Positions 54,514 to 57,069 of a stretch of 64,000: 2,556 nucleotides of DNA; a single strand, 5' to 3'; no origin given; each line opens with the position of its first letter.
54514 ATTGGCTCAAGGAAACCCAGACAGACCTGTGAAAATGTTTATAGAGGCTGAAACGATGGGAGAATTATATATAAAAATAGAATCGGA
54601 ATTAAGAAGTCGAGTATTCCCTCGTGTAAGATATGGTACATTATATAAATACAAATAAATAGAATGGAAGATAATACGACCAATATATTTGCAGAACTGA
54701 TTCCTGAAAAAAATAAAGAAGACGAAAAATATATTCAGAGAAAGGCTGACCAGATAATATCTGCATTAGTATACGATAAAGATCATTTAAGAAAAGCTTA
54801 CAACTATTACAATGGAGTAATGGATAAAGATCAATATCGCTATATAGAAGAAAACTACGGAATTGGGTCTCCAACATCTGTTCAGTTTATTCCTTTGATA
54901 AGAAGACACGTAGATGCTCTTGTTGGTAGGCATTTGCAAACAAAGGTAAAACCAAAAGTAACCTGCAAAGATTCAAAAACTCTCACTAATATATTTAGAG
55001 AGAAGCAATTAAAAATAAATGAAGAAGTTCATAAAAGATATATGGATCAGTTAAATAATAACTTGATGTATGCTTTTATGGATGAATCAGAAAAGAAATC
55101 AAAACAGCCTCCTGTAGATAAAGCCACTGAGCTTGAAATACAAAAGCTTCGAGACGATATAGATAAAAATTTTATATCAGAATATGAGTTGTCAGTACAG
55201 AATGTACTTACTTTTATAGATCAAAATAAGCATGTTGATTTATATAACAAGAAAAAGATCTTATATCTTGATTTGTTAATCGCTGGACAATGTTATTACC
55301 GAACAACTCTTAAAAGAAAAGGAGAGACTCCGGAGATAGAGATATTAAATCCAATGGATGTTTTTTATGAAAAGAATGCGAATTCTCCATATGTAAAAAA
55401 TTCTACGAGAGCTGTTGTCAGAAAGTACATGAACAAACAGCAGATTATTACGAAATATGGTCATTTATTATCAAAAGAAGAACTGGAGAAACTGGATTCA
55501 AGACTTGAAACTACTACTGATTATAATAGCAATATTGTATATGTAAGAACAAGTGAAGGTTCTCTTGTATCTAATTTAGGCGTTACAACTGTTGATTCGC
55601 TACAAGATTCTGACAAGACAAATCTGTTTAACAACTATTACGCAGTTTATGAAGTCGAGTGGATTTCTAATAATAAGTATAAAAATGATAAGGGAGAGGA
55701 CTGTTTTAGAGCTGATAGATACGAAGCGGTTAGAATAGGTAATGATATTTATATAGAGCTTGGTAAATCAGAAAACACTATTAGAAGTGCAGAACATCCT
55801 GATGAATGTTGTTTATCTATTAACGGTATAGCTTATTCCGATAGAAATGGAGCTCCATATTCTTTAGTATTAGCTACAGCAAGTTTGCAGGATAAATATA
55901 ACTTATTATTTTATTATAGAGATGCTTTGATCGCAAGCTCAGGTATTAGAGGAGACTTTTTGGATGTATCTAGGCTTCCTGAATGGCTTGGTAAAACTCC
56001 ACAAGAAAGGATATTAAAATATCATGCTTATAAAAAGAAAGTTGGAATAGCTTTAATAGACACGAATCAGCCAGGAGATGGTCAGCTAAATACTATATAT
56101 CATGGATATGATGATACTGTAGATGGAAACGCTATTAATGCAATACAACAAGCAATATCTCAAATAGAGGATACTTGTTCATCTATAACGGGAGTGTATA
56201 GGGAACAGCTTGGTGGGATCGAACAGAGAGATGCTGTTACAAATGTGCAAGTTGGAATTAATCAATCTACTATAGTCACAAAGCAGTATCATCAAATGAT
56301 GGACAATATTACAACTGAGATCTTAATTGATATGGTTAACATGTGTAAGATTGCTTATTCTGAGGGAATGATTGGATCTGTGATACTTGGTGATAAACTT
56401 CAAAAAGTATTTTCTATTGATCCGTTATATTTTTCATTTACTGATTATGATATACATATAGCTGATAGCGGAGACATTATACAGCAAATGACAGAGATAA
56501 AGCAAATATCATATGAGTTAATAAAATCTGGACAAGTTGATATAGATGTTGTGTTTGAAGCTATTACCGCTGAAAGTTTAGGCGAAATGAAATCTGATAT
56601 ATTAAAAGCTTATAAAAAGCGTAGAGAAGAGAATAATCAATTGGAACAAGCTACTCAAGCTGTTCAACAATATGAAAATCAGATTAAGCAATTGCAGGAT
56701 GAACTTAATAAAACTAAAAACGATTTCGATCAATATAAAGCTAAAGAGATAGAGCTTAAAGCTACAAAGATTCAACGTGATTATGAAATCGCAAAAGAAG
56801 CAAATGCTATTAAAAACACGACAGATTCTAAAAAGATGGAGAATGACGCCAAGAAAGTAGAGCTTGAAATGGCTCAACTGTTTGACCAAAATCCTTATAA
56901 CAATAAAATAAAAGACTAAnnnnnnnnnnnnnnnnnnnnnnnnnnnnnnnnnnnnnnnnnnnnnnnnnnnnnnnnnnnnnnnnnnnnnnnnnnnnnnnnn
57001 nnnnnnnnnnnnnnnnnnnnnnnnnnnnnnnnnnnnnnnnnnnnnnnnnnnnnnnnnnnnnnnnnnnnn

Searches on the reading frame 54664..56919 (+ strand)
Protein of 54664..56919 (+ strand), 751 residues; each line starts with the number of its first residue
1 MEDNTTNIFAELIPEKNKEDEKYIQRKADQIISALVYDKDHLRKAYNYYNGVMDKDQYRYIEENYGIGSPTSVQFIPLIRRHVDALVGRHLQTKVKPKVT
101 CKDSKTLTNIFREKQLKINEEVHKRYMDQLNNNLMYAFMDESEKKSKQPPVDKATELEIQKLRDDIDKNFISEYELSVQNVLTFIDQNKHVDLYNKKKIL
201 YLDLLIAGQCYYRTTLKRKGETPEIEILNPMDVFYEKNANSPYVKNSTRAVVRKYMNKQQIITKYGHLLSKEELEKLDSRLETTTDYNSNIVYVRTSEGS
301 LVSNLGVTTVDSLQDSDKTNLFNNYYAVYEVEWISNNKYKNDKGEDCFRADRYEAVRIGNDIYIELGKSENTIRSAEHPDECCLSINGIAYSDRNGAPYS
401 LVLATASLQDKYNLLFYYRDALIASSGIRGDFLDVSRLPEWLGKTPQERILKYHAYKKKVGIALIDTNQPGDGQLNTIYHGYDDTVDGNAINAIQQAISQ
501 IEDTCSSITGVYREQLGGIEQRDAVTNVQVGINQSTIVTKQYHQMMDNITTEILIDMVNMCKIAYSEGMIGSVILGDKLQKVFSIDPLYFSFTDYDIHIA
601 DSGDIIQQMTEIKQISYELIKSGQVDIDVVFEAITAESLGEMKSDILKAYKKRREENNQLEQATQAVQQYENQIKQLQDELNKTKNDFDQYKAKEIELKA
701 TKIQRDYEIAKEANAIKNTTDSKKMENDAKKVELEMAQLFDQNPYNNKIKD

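Call 10: search_protein_families(library=phrogs, proteins=[window:54664-56919:+], max_evalue=0.001)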
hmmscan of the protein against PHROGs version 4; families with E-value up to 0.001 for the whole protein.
window:54664-56919:+ (751 aa): 2 families
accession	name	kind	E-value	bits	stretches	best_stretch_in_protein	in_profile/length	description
phrog_6547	-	head and packaging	1.1e-48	166.9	1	2-733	3-772/827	portal protein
phrog_156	-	head and packaging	3.1e-10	40.1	0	40-331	31-230/681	portal protein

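Call 30: search_dna_similar(query=window:54664-56919:+, collection=phages, mode=protein, max_evalue=0.00001, max_rows=15)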
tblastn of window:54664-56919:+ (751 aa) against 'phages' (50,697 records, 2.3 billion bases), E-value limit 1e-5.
Records with a match: 59; places in all: 59; records where one place covers at least 80% of the query: 5.
Best place of each record, by identity: <60% 59.
By first word of the organism name: Bacteroides 27; uncultured 22; Bacteriophage 3; Cellulophaga 2; IAS 2; Dulem 1; Kehishuvirus 1; bajarodcaudo 1.
By host as written in the record: - 26; Bacteroides intestinalis DSM 108646 25; Cellulophaga baltica #14 2; Bacteroides intestinalis APC919/174 2; Homo sapiens 2; Varecia variegata 1; Bacteroides cellulosilyticus 1.
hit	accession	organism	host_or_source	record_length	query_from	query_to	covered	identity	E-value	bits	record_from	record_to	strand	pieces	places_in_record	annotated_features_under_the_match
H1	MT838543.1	Bacteriophage sp.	human fecal samples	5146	15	751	98%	44.7%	1e-177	557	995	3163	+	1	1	record has no annotation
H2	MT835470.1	Bacteriophage sp.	human fecal samples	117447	12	751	99%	42.1%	8e-169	545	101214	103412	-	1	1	record has no annotation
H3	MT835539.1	Bacteriophage sp.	human fecal samples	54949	32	750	96%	41.0%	1e-133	443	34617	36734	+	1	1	record has no annotation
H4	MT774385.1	uncultured phage cr108_1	human feces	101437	43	648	81%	22.3%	4e-13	80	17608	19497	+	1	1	portal protein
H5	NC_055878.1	uncultured phage cr108_1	human feces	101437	43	648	81%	22.3%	4e-13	80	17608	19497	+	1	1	portal protein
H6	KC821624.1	Cellulophaga phage phi14:2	Cellulophaga baltica #14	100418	353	728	50%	24.7%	3e-9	67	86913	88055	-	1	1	structural protein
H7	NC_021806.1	Cellulophaga phage phi14:2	Cellulophaga baltica #14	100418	353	728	50%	24.7%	3e-9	67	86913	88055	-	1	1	g093: portal protein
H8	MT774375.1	uncultured phage cr50_1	human feces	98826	353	706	47%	25.7%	3e-15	87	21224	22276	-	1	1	portal protein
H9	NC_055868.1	uncultured phage cr50_1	human feces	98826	353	706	47%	25.7%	3e-15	87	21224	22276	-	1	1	portal protein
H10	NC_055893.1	uncultured phage cr4_1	human feces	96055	353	736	51%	23.6%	4e-12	76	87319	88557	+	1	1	portal protein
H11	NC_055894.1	uncultured phage cr6_1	human feces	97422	353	700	46%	25.3%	1e-10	71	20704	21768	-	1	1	portal protein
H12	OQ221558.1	Bacteroides phage PhiCrAssBcn23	Bacteroides intestinalis DSM 108646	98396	286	662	50%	22.5%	5e-9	66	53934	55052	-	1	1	portal protein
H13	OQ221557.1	Bacteroides phage PhiCrAssBcn22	Bacteroides intestinalis DSM 108646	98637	286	662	50%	22.5%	5e-9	66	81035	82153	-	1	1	portal protein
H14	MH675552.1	Bacteroides phage crAss001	Bacteroides intestinalis APC919/174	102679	286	662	50%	22.5%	1e-8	65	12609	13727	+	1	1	portal protein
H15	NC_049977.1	Bacteroides phage crAss001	Bacteroides intestinalis APC919/174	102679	286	662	50%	22.5%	1e-8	65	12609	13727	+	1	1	portal protein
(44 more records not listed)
